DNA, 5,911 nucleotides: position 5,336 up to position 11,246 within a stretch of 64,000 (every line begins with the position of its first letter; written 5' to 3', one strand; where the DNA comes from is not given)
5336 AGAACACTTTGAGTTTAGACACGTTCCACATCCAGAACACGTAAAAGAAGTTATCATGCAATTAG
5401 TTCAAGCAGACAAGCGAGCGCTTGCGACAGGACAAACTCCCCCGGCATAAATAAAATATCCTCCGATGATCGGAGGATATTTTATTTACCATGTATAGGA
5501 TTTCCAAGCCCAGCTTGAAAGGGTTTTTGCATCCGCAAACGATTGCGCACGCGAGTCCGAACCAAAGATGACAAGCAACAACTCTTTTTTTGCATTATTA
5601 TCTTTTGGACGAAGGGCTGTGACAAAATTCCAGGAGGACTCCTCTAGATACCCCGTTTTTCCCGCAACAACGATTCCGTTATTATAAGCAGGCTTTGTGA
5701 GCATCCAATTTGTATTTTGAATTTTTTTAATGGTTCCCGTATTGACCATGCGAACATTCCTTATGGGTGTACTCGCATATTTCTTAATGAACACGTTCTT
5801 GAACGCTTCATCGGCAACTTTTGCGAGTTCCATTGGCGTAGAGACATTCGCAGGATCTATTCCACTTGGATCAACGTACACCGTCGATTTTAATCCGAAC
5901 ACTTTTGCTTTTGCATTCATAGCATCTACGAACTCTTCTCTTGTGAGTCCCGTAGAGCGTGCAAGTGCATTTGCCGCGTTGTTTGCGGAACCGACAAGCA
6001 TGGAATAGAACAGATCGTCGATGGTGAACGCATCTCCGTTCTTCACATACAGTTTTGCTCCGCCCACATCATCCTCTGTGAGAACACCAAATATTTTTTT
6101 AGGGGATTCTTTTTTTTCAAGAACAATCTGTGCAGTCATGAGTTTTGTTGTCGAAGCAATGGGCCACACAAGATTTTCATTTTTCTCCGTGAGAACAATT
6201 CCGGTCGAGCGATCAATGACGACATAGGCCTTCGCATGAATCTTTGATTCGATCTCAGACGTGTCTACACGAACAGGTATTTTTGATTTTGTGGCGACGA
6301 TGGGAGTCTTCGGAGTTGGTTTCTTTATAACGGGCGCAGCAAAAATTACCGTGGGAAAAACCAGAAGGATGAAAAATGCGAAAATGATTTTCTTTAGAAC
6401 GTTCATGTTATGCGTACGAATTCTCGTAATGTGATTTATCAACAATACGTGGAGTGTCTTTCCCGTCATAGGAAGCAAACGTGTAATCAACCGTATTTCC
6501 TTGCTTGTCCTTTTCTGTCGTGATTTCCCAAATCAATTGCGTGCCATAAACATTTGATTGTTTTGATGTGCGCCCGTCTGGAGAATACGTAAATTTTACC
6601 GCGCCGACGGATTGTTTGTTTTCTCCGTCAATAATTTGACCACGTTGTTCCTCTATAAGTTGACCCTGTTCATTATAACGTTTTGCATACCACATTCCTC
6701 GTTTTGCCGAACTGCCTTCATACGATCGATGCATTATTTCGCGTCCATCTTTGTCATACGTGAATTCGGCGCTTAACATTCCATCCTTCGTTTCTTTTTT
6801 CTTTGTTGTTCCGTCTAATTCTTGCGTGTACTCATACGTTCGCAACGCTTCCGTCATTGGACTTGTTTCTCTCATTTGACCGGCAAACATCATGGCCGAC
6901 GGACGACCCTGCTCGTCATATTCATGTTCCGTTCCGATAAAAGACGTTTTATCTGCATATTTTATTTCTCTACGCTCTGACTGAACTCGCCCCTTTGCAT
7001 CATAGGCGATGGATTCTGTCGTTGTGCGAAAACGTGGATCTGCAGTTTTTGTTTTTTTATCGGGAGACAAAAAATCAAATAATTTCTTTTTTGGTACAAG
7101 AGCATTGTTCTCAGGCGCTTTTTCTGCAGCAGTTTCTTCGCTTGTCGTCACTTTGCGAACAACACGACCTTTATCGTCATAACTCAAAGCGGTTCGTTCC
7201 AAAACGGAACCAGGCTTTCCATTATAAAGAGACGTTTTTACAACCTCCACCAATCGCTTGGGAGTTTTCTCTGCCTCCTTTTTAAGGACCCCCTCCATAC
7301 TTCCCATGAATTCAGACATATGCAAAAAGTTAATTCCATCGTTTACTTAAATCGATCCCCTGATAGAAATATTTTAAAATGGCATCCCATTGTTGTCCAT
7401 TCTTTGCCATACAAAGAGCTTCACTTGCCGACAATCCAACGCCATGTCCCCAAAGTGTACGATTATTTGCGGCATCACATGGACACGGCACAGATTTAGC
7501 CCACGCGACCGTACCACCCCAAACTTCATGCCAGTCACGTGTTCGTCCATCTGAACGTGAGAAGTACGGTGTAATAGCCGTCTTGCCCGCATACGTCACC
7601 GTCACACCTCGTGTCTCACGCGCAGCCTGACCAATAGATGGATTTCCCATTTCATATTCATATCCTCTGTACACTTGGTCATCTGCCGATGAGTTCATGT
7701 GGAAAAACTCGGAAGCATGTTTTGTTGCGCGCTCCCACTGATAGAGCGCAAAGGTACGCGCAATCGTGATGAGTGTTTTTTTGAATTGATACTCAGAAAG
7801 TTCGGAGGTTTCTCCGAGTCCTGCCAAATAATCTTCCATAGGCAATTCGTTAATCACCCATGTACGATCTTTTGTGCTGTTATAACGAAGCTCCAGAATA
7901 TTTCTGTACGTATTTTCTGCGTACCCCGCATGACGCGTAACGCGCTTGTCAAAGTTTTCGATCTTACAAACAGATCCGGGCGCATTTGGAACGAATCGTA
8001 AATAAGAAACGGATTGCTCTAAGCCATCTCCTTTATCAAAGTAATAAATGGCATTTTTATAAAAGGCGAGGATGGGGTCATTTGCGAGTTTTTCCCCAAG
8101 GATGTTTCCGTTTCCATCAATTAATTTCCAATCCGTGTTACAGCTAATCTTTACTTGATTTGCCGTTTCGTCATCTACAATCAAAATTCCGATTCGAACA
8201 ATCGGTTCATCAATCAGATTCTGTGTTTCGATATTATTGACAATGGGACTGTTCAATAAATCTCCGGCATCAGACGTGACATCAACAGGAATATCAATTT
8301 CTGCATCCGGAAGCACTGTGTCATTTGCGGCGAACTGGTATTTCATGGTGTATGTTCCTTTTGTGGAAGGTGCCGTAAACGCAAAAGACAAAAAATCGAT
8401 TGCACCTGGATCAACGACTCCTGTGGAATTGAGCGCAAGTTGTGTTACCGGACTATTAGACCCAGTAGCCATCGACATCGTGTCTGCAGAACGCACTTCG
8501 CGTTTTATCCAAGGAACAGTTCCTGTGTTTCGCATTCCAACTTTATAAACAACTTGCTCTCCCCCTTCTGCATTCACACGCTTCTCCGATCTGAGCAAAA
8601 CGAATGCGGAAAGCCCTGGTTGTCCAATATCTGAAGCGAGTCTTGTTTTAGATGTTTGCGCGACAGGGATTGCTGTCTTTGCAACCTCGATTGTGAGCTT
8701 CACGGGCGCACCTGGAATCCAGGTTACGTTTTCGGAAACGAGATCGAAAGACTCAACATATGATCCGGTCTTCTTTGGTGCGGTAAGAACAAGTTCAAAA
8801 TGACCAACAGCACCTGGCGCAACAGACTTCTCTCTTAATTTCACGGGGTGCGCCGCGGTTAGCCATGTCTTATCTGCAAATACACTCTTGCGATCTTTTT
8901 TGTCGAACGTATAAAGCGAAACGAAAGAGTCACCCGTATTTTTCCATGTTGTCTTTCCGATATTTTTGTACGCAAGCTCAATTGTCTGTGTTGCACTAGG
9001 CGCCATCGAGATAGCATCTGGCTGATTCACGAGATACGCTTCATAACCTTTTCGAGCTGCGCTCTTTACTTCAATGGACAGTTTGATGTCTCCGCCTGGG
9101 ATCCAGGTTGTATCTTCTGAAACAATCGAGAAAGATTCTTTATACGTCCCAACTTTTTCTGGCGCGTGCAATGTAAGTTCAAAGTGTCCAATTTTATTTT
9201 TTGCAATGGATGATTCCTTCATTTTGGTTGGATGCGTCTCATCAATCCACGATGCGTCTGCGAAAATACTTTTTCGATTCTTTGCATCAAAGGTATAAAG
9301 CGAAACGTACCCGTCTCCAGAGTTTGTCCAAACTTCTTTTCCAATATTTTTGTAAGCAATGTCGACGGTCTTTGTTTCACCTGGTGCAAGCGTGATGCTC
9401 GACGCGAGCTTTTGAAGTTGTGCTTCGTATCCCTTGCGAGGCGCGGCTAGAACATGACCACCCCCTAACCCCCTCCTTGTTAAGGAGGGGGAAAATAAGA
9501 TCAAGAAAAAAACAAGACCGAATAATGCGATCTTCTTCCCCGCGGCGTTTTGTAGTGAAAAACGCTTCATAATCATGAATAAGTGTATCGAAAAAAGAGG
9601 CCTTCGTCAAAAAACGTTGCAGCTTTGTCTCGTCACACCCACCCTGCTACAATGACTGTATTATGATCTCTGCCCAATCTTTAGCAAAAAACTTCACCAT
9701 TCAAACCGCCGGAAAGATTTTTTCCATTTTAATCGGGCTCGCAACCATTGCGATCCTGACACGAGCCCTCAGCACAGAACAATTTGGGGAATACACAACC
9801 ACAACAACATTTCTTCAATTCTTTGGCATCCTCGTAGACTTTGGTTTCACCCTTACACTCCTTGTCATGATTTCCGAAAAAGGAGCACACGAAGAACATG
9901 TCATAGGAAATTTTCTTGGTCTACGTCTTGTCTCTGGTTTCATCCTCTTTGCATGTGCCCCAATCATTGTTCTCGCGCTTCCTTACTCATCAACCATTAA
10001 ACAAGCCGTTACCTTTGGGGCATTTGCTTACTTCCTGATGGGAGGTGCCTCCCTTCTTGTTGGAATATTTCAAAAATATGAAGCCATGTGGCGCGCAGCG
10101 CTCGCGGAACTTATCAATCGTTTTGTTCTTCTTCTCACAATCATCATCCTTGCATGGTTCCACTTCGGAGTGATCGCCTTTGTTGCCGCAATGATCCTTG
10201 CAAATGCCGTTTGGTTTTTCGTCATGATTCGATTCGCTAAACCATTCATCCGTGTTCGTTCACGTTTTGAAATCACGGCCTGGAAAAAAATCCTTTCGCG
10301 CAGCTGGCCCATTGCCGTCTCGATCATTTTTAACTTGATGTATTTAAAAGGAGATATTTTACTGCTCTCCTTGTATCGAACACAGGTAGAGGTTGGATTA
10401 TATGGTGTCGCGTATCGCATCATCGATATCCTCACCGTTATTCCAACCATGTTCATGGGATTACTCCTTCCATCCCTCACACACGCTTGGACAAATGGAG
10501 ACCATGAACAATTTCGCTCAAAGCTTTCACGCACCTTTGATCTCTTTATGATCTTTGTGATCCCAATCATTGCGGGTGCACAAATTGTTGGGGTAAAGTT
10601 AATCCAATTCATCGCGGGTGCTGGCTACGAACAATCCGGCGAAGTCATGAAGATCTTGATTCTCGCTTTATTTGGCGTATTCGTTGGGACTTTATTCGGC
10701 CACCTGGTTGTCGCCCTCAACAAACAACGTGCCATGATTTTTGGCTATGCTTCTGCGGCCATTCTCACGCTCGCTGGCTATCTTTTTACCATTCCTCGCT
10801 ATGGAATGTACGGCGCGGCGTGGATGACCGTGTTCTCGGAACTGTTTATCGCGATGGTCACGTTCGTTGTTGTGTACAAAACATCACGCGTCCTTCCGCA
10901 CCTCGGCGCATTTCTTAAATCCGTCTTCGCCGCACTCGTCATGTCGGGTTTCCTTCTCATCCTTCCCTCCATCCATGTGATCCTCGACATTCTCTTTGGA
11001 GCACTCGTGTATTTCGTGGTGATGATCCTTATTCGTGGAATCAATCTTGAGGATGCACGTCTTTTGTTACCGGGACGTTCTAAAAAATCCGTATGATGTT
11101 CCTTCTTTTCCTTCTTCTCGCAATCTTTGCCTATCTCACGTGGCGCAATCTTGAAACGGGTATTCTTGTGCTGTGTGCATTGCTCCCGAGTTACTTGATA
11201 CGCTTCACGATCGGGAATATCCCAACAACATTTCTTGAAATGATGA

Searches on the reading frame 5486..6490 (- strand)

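Call 50: search_protein_families(library=pfam, proteins=[window:5486-6490:-], max_evalue=0.001)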
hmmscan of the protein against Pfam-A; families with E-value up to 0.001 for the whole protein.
window:5486-6490:- (334 aa): 2 families
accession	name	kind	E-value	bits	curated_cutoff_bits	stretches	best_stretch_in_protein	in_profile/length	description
PF00768.25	Peptidase_S11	-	9.6e-38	130.4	27.6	1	80-310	6-236/239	D-alanyl-D-alanine carboxypeptidase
PF13354.11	Beta-lactamase2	-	9e-08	32.1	22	1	91-283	4-191/214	Beta-lactamase enzyme family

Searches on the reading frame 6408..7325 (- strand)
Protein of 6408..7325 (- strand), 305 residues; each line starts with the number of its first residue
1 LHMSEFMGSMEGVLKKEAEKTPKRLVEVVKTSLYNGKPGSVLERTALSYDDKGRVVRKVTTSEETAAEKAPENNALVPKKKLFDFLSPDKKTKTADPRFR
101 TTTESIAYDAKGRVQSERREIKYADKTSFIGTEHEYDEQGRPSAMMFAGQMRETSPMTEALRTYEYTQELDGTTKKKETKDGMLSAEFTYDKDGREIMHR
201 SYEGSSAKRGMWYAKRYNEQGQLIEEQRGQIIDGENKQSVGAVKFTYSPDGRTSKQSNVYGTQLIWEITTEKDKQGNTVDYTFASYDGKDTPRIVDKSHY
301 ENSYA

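Call 50: search_protein_families(library=pfam, proteins=[window:6408-7325:-], max_evalue=0.001)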
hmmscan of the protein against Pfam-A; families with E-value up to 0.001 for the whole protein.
window:6408-7325:- (305 aa): 1 family
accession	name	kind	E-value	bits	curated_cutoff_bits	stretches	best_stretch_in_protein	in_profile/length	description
PF05593.20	RHS_repeat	-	9.7e-05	23.1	22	0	108-144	1-30/38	RHS Repeat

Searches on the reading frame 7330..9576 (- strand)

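Call 50: search_protein_families(library=pfam, proteins=[window:7330-9576:-], max_evalue=0.001)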
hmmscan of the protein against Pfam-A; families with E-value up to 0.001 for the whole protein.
window:7330-9576:- (748 aa): 2 families
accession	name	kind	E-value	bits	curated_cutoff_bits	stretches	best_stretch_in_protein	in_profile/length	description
PF16158.11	N_BRCA1_IG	-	7.8e-16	59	28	1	186-294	3-104/108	Ig-like domain from next to BRCA1 gene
PF08486.15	SpoIID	-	2.5e-10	41.3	23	1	570-662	3-97/97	Stage II sporulation protein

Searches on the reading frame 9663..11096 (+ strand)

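Call 50: search_protein_families(library=pfam, proteins=[window:9663-11096:+], max_evalue=0.001)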
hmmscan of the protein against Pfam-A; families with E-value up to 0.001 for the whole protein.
window:9663-11096:+ (477 aa): 2 families
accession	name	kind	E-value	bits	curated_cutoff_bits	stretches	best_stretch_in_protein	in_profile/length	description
PF01943.22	Polysacc_synt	-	1e-23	84.6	28.2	1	7-273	1-271/274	Polysaccharide biosynthesis protein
PF13440.11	Polysacc_synt_3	-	1.7e-22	80.5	23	1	31-324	1-290/293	Polysaccharide biosynthesis protein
